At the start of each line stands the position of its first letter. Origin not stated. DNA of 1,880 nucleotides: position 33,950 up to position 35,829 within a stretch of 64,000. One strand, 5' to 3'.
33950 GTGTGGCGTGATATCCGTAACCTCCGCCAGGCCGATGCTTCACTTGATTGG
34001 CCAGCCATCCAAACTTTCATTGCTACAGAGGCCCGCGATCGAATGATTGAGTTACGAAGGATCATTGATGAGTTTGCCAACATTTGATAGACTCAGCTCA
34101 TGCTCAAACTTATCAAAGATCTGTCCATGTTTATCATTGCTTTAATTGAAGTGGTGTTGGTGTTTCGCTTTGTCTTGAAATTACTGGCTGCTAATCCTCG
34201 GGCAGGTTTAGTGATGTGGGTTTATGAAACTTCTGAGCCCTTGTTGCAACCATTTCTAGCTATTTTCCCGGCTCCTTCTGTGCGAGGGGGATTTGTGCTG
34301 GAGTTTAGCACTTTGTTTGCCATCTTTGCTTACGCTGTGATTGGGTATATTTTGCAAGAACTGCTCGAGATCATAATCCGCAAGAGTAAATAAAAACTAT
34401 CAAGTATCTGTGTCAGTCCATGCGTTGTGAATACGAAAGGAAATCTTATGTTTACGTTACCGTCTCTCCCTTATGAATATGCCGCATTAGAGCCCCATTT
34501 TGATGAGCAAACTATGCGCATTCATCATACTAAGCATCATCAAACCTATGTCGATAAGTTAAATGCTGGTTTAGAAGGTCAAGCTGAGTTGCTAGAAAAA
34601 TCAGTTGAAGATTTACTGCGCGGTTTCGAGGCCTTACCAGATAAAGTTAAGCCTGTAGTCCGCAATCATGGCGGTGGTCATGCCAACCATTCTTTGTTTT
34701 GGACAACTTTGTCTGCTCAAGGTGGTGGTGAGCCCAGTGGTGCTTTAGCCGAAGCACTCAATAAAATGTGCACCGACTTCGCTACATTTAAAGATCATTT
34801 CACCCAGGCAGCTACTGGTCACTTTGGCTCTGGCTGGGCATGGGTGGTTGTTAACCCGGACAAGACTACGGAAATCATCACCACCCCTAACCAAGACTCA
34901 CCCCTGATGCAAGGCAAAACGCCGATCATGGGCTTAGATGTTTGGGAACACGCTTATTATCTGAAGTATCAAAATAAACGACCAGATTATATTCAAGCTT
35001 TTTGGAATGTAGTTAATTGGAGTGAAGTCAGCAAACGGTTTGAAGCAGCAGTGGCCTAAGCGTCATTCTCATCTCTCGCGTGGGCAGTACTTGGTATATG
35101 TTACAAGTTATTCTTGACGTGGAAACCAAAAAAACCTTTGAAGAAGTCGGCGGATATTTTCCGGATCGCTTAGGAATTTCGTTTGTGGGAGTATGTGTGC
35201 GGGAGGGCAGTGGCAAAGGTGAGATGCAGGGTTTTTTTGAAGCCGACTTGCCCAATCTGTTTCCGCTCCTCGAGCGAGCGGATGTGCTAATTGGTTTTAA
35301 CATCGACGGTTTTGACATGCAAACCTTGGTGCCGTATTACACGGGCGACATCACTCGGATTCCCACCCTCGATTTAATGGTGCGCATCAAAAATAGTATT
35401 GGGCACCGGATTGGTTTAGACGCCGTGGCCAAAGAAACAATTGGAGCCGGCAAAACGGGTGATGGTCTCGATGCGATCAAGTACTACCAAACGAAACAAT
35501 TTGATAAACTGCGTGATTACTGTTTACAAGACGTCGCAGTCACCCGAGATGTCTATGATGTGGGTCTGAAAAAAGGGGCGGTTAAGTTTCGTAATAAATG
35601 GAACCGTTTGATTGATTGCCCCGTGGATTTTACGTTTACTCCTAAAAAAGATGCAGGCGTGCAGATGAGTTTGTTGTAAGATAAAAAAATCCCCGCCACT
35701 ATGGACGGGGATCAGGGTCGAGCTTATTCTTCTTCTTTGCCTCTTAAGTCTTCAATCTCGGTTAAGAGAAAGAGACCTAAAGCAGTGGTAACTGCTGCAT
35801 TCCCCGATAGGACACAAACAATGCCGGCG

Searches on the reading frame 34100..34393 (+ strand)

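Call 24: search_protein_families(library=pfam, proteins=[window:34100-34393:+], max_evalue=0.001)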
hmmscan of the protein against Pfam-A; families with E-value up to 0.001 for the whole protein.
window:34100-34393:+ (97 aa): 1 family
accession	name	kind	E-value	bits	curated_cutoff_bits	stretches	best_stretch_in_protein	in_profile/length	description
PF02325.22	YGGT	-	1.4e-06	29.1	27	1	11-84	2-69/70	YGGT family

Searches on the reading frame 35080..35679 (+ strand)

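Call 24: search_protein_families(library=pfam, proteins=[window:35080-35679:+], max_evalue=0.001)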
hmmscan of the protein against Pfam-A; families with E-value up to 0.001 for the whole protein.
window:35080-35679:+ (199 aa): 2 families
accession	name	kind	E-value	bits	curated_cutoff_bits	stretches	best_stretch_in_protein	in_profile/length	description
PF13482.12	RNase_H_2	-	2e-05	25.1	22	1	62-160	53-162/165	RNase_H superfamily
PF10108.15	DNA_pol_B_exo2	-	0.00019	21.6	24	1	98-159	107-170/213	Predicted 3'-5' exonuclease related to the exonuclease domain of PolB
